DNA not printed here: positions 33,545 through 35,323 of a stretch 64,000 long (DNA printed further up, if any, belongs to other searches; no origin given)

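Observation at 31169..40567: Dissociated ACP-AOS / HHxxxDG acyltransferase / GT2 / reductase / methyltransferase / MMPL cluster: candidate non-canonical sphingolipid-like glyco-aminolipid pathway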

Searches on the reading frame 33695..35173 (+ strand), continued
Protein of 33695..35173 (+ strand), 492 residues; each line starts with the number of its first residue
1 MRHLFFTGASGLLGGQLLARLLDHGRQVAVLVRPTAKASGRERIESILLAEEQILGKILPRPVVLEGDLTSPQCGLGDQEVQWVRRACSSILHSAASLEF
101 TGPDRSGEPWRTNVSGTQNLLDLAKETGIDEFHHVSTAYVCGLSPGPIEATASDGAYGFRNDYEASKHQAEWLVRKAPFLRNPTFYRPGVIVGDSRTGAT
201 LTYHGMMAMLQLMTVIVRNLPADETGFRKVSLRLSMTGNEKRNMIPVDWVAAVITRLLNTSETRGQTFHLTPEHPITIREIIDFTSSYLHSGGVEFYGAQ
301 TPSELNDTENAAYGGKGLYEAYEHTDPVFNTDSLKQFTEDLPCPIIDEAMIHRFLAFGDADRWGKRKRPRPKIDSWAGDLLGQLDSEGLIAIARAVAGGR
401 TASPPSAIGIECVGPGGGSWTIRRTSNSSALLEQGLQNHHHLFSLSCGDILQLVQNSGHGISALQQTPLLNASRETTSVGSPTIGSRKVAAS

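Call 48: find_homologous_proteins(query=window:33695-35170:+)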
Query window:33695-35170:+ (492 aa): 1592 proteins with E <= 0.001 among 8000 candidates; the best 120 are listed.
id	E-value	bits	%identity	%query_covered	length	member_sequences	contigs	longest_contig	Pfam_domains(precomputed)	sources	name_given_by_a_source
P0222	0.0e+0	1109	99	100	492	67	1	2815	PF16363.12,PF01073.26,PF07993.19,PF13460.13,PF01370.28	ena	-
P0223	9.3e-228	775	69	98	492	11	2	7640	PF16363.12,PF01073.26,PF07993.19,PF13460.13,PF01370.28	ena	-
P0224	4.5e-225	766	73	93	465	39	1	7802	PF16363.12,PF01073.26,PF07993.19,PF01370.28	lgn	-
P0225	9.8e-225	765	70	93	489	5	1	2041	PF16363.12,PF01073.26,PF07993.19,PF01370.28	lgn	-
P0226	1.5e-223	761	73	92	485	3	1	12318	PF16363.12,PF01073.26,PF07993.19,PF01370.28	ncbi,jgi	jgi:thioester reductase-like protein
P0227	8.7e-219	746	70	93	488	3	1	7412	PF16363.12,PF01073.26,PF07993.19,PF13460.13,PF01370.28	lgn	-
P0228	1.3e-218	745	71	93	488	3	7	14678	PF16363.12,PF01073.26,PF07993.19,PF13460.13,PF01370.28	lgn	-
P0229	2.3e-218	744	71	93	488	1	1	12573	PF16363.12,PF01073.26,PF07993.19,PF13460.13,PF01370.28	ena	-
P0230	1.8e-214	731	67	95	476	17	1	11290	PF16363.12,PF01073.26,PF07993.19,PF13460.13,PF01370.28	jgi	jgi:thioester reductase-like protein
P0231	3.8e-214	730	71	89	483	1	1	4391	PF16363.12,PF01073.26,PF07993.19,PF01370.28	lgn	-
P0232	1.7e-213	728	65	98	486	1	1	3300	PF16363.12,PF01073.26,PF07993.19,PF13460.13,PF01370.28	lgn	-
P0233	2.7e-213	727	69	92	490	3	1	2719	PF16363.12,PF01073.26,PF07993.19,PF01370.28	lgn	-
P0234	5.3e-213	727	68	95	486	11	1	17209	PF16363.12,PF01073.26,PF07993.19,PF13460.13,PF01370.28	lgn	-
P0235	1.0e-212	726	68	91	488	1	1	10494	PF16363.12,PF01073.26,PF07993.19,PF01370.28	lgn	-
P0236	5.6e-212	723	68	91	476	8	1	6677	PF16363.12,PF01073.26,PF07993.19,PF01370.28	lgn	-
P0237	1.6e-210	718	66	95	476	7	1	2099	PF16363.12,PF01073.26,PF07993.19,PF13460.13,PF01370.28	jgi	jgi:thioester reductase-like protein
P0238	1.6e-210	718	68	91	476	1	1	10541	PF16363.12,PF01073.26,PF07993.19,PF13460.13,PF01370.28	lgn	-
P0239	2.8e-210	718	67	95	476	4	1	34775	PF16363.12,PF01073.26,PF07993.19,PF01370.28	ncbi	-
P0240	2.8e-210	718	71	88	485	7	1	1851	PF16363.12,PF01073.26,PF07993.19,PF13460.13,PF01370.28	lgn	-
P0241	1.1e-209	716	67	91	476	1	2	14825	PF16363.12,PF01073.26,PF07993.19,PF13460.13,PF01370.28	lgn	-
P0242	2.0e-209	715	67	93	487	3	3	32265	PF04321.24,PF16363.12,PF01073.26,PF07993.19,PF13460.13,PF01370.28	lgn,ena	-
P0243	1.6e-207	708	68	93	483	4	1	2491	PF16363.12,PF01073.26,PF07993.19,PF01370.28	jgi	jgi:thioester reductase-like protein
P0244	4.0e-207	707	65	97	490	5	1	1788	PF16363.12,PF01073.26,PF07993.19,PF13460.13,PF01370.28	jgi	jgi:thioester reductase-like protein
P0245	2.1e-206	705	68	93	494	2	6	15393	PF16363.12,PF01073.26,PF07993.19,PF01370.28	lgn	-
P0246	3.8e-206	704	67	91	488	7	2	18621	PF16363.12,PF01073.26,PF07993.19,PF13460.13,PF01370.28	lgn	-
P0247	2.8e-205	701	65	98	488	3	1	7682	PF16363.12,PF01073.26,PF07993.19,PF01370.28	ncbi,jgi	jgi:nucleoside-diphosphate-sugar epimerase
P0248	4.0e-203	694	66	93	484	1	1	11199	PF16363.12,PF01073.26,PF07993.19,PF13460.13,PF01370.28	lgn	-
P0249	2.3e-202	691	66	95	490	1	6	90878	PF16363.12,PF01073.26,PF07993.19,PF13460.13,PF01370.28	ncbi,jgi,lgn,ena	jgi:nucleoside-diphosphate-sugar epimerase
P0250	2.5e-202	691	66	91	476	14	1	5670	PF01073.26,PF07993.19,PF01370.28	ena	-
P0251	6.2e-201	687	63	98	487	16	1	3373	PF04321.24,PF16363.12,PF01073.26,PF07993.19,PF13460.13,PF01370.28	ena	-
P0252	2.5e-200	685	63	96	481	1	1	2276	PF01073.26,PF07993.19,PF01370.28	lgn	-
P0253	2.7e-200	685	66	92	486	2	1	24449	PF16363.12,PF01073.26,PF07993.19,PF01370.28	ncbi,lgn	-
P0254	2.8e-200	685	65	86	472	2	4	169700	PF16363.12,PF01073.26,PF07993.19,PF13460.13,PF01370.28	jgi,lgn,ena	-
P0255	4.7e-199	681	65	93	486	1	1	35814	PF04321.24,PF16363.12,PF01073.26,PF07993.19,PF13460.13,PF01370.28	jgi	jgi:nucleoside-diphosphate-sugar epimerase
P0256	3.9e-198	677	66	91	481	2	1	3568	PF07993.19,PF01370.28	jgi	-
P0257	2.6e-197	675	62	98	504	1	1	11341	PF16363.12,PF01073.26,PF07993.19,PF01370.28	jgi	-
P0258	4.3e-197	674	64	95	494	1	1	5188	PF16363.12,PF01073.26,PF07993.19,PF01370.28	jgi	jgi:nucleoside-diphosphate-sugar epimerase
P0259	2.0e-193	662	65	91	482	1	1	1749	PF07993.19,PF01370.28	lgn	-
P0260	2.9e-191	655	65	89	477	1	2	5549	PF16363.12,PF01073.26,PF07993.19,PF01370.28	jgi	jgi:nucleoside-diphosphate-sugar epimerase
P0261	3.6e-187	641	74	77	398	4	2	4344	PF16363.12,PF01073.26,PF07993.19,PF13460.13,PF01370.28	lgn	-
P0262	5.2e-185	634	59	98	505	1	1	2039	PF04321.24,PF16363.12,PF01073.26,PF07993.19,PF01370.28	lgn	-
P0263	4.0e-184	631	75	75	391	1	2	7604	PF16363.12,PF01073.26,PF07993.19,PF01370.28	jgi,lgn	jgi:thioester reductase-like protein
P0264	4.1e-184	631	75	75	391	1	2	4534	PF16363.12,PF01073.26,PF07993.19,PF01370.28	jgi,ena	-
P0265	6.9e-184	630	65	90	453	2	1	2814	PF01073.26,PF07993.19,PF01370.28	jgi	-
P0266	3.8e-183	628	74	75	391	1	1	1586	PF01073.26,PF07993.19,PF01370.28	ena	-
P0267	6.9e-183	627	74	75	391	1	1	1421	PF01073.26,PF07993.19,PF13460.13,PF01370.28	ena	-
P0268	1.2e-182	626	71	79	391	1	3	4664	PF01073.26,PF07993.19,PF13460.13,PF01370.28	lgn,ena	-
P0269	1.8e-182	626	59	93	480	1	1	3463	PF16363.12,PF01073.26,PF07993.19,PF01370.28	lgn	-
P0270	3.5e-182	625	72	77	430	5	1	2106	PF16363.12,PF01073.26,PF07993.19,PF13460.13,PF01370.28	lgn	-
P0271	3.5e-182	625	74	75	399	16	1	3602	PF16363.12,PF01073.26,PF07993.19,PF13460.13,PF01370.28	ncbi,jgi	jgi:nucleoside-diphosphate-sugar epimerase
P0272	4.2e-182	625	71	79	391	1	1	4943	PF01073.26,PF07993.19,PF13460.13,PF01370.28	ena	-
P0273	9.0e-181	620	73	75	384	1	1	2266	PF16363.12,PF01073.26,PF07993.19,PF13460.13,PF01370.28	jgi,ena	-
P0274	2.3e-180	619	73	75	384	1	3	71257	PF16363.12,PF01073.26,PF07993.19,PF13460.13,PF01370.28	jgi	jgi:thioester reductase-like protein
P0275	5.0e-174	598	70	75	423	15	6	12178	PF04321.24,PF16363.12,PF01073.26,PF07993.19,PF01370.28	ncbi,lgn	-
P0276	2.8e-173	596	70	74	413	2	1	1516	PF04321.24,PF16363.12,PF01073.26,PF07993.19,PF01370.28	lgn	-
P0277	6.6e-173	594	69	76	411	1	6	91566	PF16363.12,PF01073.26,PF07993.19,PF01370.28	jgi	jgi:thioester reductase-like protein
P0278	1.9e-172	593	70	75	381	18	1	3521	PF16363.12,PF01073.26,PF07993.19,PF13460.13,PF01370.28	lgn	-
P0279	5.5e-171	588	70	75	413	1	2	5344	PF04321.24,PF16363.12,PF01073.26,PF07993.19,PF01370.28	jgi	jgi:thioester reductase-like protein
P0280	1.1e-170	587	68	77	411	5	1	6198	PF16363.12,PF01073.26,PF07993.19,PF13460.13,PF01370.28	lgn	-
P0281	2.4e-170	586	70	74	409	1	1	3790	PF16363.12,PF01073.26,PF07993.19,PF01370.28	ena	-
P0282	1.2e-169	584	70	75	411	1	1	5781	PF16363.12,PF01073.26,PF07993.19,PF01370.28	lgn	-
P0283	2.3e-169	583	69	75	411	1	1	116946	PF16363.12,PF01073.26,PF07993.19,PF01370.28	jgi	jgi:nucleoside-diphosphate-sugar epimerase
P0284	3.9e-169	582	57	95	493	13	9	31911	PF16363.12,PF01073.26,PF07993.19,PF01370.28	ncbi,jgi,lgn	jgi:nucleoside-diphosphate-sugar epimerase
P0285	7.3e-169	581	68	75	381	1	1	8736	PF16363.12,PF01073.26,PF07993.19,PF13460.13,PF01370.28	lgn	-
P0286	5.5e-165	568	73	69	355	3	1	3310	PF01073.26,PF07993.19,PF01370.28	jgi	jgi:thioester reductase-like protein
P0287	3.2e-163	562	78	65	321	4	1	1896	PF16363.12,PF01073.26,PF07993.19,PF01370.28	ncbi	ncbi:MAG: SDR family oxidoreductase, partial [Planctomycetota bacterium]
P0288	4.8e-163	562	57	88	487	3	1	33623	PF04321.24,PF16363.12,PF01073.26,PF07993.19,PF01370.28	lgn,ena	-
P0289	4.9e-163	562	57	88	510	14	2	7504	PF16363.12,PF01073.26,PF07993.19,PF01370.28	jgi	jgi:thioester reductase-like protein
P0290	6.6e-162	558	57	88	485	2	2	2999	PF16363.12,PF01073.26,PF07993.19,PF01370.28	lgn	-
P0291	7.6e-162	558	72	69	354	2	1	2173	PF01073.26,PF07993.19,PF01370.28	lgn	-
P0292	8.6e-162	558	57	89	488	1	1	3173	PF16363.12,PF01073.26,PF07993.19,PF13460.13,PF01370.28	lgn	-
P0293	5.8e-160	552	58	88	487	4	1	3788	PF04321.24,PF16363.12,PF01073.26,PF07993.19,PF13460.13,PF01370.28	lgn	-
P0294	4.4e-158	545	66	69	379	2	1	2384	PF16363.12,PF01073.26,PF07993.19,PF13460.13,PF01370.28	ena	-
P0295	4.6e-158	545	58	86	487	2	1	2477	PF04321.24,PF16363.12,PF01073.26,PF07993.19,PF13460.13,PF01370.28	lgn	-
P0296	9.1e-158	544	56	88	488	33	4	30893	PF16363.12,PF01073.26,PF07993.19,PF01370.28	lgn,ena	-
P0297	2.2e-156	540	56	88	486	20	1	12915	PF01073.26,PF07993.19,PF01370.28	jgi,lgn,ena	-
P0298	7.6e-156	538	55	89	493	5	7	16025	PF16363.12,PF01073.26,PF07993.19,PF01370.28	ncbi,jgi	jgi:thioester reductase-like protein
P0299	2.5e-155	536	56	88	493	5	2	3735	PF04321.24,PF16363.12,PF01073.26,PF07993.19,PF01370.28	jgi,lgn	jgi:thioester reductase-like protein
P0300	3.7e-155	536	63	74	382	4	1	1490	PF04321.24,PF16363.12,PF01073.26,PF07993.19,PF01370.28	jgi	jgi:thioester reductase-like protein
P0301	1.2e-152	527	61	76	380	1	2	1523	PF04321.24,PF16363.12,PF01073.26,PF07993.19,PF13460.13,PF01370.28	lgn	-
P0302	2.1e-149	517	60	76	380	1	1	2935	PF16363.12,PF01073.26,PF07993.19,PF13460.13,PF01370.28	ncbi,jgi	jgi:thioester reductase-like protein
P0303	2.9e-138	480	70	62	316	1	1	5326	PF07993.19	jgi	jgi:thioester reductase-like protein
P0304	4.0e-129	450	69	58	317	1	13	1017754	PF01073.26,PF07993.19,PF01370.28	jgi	jgi:nucleoside-diphosphate-sugar epimerase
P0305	8.9e-128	445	73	55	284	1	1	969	PF04321.24,PF16363.12,PF01073.26,PF07993.19,PF13460.13,PF01370.28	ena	-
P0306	7.8e-127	442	46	93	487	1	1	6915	PF04321.24,PF16363.12,PF01073.26,PF07993.19,PF13460.13,PF01370.28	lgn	-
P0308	6.0e-123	430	47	88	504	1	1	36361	PF04321.24,PF16363.12,PF01073.26,PF07993.19,PF01370.28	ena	-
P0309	7.4e-123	429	46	94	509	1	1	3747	PF16363.12,PF01073.26,PF07993.19,PF13460.13,PF01370.28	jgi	-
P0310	5.8e-122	426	46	92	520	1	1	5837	PF04321.24,PF16363.12,PF01073.26,PF07993.19,PF13460.13,PF01370.28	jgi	jgi:thioester reductase-like protein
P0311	6.8e-121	423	43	95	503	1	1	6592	PF04321.24,PF16363.12,PF01073.26,PF07993.19,PF01370.28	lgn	-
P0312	2.2e-120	421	45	93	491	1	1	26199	PF04321.24,PF16363.12,PF05368.20,PF01073.26,PF07993.19,PF13460.13,PF01370.28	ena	-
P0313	3.7e-120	420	47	86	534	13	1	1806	PF04321.24,PF16363.12,PF02719.22,PF01073.26,PF07993.19,PF13460.13,PF01370.28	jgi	jgi:thioester reductase-like protein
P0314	2.6e-119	418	46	88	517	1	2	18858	PF04321.24,PF16363.12,PF01073.26,PF07993.19,PF01370.28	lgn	-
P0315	4.9e-119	417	46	93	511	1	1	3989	PF16363.12,PF01073.26,PF07993.19,PF01370.28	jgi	jgi:nucleoside-diphosphate-sugar epimerase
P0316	6.5e-119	416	65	58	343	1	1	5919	PF16363.12,PF12697.14,PF01073.26,PF07993.19,PF13460.13,PF01370.28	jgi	jgi:thioester reductase-like protein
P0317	8.4e-119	416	42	96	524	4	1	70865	PF04321.24,PF16363.12,PF02719.22,PF01073.26,PF07993.19,PF13460.13,PF01370.28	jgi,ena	-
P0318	1.8e-118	415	46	88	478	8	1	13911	PF04321.24,PF16363.12,PF01073.26,PF07993.19,PF01370.28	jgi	-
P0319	2.3e-118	414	43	92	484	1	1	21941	PF04321.24,PF16363.12,PF01073.26,PF07993.19,PF13460.13,PF01370.28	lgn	-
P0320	5.6e-118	413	47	85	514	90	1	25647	PF16363.12,PF01073.26,PF07993.19,PF13460.13,PF01370.28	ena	-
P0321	2.3e-117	411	43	100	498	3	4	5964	PF04321.24,PF16363.12,PF01073.26,PF07993.19,PF01370.28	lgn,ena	-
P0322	3.0e-117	411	46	88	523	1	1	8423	PF04321.24,PF16363.12,PF01073.26,PF07993.19,PF13460.13,PF01370.28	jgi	jgi:nucleoside-diphosphate-sugar epimerase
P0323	3.1e-117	411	46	90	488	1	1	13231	PF16363.12,PF01073.26,PF07993.19,PF13460.13,PF01370.28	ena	-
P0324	3.5e-117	411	45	92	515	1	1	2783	PF01073.26,PF07993.19,PF13460.13,PF01370.28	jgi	jgi:thioester reductase-like protein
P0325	3.5e-117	410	43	88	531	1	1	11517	PF04321.24,PF16363.12,PF02719.22,PF01073.26,PF07993.19,PF01370.28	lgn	-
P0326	1.1e-116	409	44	92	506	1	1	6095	PF01073.26,PF07993.19,PF13460.13,PF01370.28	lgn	-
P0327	1.8e-116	408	46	88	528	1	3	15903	PF04321.24,PF16363.12,PF01073.26,PF07993.19,PF13460.13,PF01370.28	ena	-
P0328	2.0e-116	408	45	87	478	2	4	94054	PF01073.26,PF07993.19,PF01370.28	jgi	jgi:thioester reductase-like protein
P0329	4.9e-116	407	47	86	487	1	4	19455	PF01073.26,PF07993.19,PF13460.13,PF01370.28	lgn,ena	-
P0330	7.3e-116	406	48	85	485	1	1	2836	PF16363.12,PF01073.26,PF07993.19,PF13460.13,PF01370.28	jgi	jgi:thioester reductase-like protein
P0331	1.7e-115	405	45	92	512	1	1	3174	PF01073.26,PF07993.19,PF01370.28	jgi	jgi:nucleoside-diphosphate-sugar epimerase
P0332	2.3e-115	404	43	93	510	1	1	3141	PF04321.24,PF16363.12,PF01073.26,PF07993.19,PF13460.13,PF01370.28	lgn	-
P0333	4.4e-115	404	46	85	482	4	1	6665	PF04321.24,PF16363.12,PF01073.26,PF07993.19,PF01370.28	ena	-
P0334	6.6e-115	403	44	88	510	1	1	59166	PF04321.24,PF16363.12,PF02719.22,PF01073.26,PF07993.19,PF13460.13,PF01370.28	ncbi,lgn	-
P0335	7.4e-115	403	47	86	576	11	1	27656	PF04321.24,PF16363.12,PF01073.26,PF07993.19,PF13460.13,PF01370.28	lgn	-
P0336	1.0e-114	402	44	93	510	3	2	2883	PF04321.24,PF16363.12,PF01073.26,PF07993.19,PF01370.28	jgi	jgi:thioester reductase-like protein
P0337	1.2e-114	402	45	88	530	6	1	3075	PF04321.24,PF16363.12,PF01073.26,PF07993.19,PF13460.13,PF01370.28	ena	-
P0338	1.2e-114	402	45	92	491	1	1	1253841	PF04321.24,PF16363.12,PF01073.26,PF07993.19,PF13460.13,PF01370.28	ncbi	-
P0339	1.3e-114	402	45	88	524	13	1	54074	PF04321.24,PF16363.12,PF02719.22,PF01073.26,PF07993.19,PF13460.13,PF01370.28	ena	-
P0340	1.7e-114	402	45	92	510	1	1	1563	PF04321.24,PF16363.12,PF01073.26,PF07993.19,PF01370.28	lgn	-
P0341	1.9e-114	401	44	91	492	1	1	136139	PF04321.24,PF16363.12,PF01073.26,PF07993.19,PF01370.28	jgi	-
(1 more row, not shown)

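Call 56: predict_structure(alignment_id=A3)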
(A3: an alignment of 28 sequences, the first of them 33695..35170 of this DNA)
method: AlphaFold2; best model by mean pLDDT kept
length: 492 residues; sequences in the alignment: 28
mean_pLDDT: 85.8   pTM: 0.87
mean pLDDT of the five models: 85.8, 85.6, 85.4, 85.2, 84.1
residues with pLDDT >= 90: 302; 70-90: 129; 50-70: 31; < 50: 30
segments of 3 or more residues with pLDDT < 50: 462-491
pLDDT, mean of each block of 10 residues (from residue 1): 92 94 96 94 94 93 96 96 96 82 70 93 98 80 71 79 86 96 94 91 74 90 95 90 93 97 95 94 97 90 85 71 82 96 97 95 84 91 93 86 84 94 87 86 92 80 37 28 35 51
secondary structure, 60 per line:
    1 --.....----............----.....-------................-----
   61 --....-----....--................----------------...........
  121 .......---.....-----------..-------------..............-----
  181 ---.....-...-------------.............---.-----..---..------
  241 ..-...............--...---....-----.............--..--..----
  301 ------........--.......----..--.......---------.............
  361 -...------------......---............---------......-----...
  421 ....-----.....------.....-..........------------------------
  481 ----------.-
elements in order: E3-7 H12-23 E28-32 H40-55 E63-66 H72-75 H78-87 E88-93 H110-127 E131-135 H162-175 E184-188 E190-192 H206-218 E244-246 H247-258 E267-270 H278-288 H307-314 H317-323 H332-338 H348-360 H377-382 H386-397 E407-412 E418-424 E430-434 E441-445 H447-456

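Call 78: find_encoding_contigs(protein=P0338, flank=10000, max_places=1)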
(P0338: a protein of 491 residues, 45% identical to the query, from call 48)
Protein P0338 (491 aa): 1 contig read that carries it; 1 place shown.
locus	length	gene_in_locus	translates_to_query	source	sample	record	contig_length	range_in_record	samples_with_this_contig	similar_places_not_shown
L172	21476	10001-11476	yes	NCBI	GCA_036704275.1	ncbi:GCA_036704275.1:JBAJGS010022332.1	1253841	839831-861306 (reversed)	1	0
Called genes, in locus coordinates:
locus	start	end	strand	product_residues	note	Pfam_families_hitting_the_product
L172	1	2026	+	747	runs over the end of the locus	PF00069:Pkinase, PF06293:Kdo (weak), PF07714:PK_Tyr_Ser-Thr, PF01636:APH (faint)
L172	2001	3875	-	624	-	PF00999:Na_H_Exchanger, PF02254:TrkA_N (weak)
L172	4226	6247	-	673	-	PF22745:Nlig-Ia, PF01653:DNA_ligase_aden, PF03120:OB_DNA_ligase, PF03119:DNA_ligase_ZBD, PF14520:HHH_5 (faint), PF12826:HHH_2, PF00533:BRCT, PF12738:PTCB-BRCT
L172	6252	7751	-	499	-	PF00089:Trypsin, PF13365:Trypsin_2, PF17820:PDZ_6 (faint), PF13180:PDZ_2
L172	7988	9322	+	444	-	PF02885:Glycos_trans_3N, PF00591:Glycos_transf_3, PF07831:PYNP_C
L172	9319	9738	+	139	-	PF08211:dCMP_cyt_deam_2, PF00383:dCMP_cyt_deam_1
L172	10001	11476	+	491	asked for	PF01073:3Beta_HSD, PF01370:Epimerase, PF04321:RmlD_sub_bind (faint), PF07993:NAD_binding_4, PF13460:NAD_binding_10 (faint), PF16363:GDP_Man_Dehyd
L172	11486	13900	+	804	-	PF03176:MMPL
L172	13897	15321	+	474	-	PF00668:Condensation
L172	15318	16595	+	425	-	PF13506:Glyco_transf_21, PF00535:Glycos_transf_2 (weak), PF13641:Glyco_tranf_2_3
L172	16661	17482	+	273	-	PF04072:LCM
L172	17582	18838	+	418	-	PF13506:Glyco_transf_21, PF00535:Glycos_transf_2 (weak), PF13641:Glyco_tranf_2_3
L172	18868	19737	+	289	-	-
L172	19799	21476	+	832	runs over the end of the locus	PF21254:AGA-YXIM_GBD, PF03160:Calx-beta, PF21254:AGA-YXIM_GBD, PF00756:Esterase (weak)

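Call 79: find_encoding_contigs(protein=P0341, flank=10000, max_places=1)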
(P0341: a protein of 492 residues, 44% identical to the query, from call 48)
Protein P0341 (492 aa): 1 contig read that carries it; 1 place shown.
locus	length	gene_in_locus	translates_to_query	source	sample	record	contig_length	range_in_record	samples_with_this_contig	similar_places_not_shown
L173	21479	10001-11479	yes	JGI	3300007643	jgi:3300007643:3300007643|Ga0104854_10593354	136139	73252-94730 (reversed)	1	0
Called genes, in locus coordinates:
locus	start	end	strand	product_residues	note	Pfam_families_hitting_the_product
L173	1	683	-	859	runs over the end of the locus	PF07635:PSCyt1 (weak), PF07626:PSD3, PF07637:PSD5, PF07631:PSD4, PF07627:PSCyt3, PF07624:PSD2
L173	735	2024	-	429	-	PF00884:Sulfatase, PF01663:Phosphodiest (faint), PF16347:SGSH_C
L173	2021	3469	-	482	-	PF07394:DUF1501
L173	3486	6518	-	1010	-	PF07635:PSCyt1, PF07583:PSCyt2, PF13385:Laminin_G_3, PF07587:PSD1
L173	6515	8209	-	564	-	PF04773:FecR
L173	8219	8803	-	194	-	PF04542:Sigma70_r2, PF08281:Sigma70_r4_2 (weak)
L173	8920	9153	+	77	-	-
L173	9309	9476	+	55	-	-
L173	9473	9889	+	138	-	PF13279:4HBT_2, PF03061:4HBT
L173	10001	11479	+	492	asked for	PF01073:3Beta_HSD, PF01370:Epimerase, PF04321:RmlD_sub_bind (faint), PF07993:NAD_binding_4, PF16363:GDP_Man_Dehyd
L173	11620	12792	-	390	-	-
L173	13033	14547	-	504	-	PF02074:Peptidase_M32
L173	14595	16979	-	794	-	PF23500:DUF7133, PF13646:HEAT_2 (faint)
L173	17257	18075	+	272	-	PF00756:Esterase, PF02230:Abhydrolase_2, PF20434:BD-FAE (faint), PF01738:DLH, PF12146:Hydrolase_4 (faint), PF00326:Peptidase_S9 (weak)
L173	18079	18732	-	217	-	PF20397:DUF6690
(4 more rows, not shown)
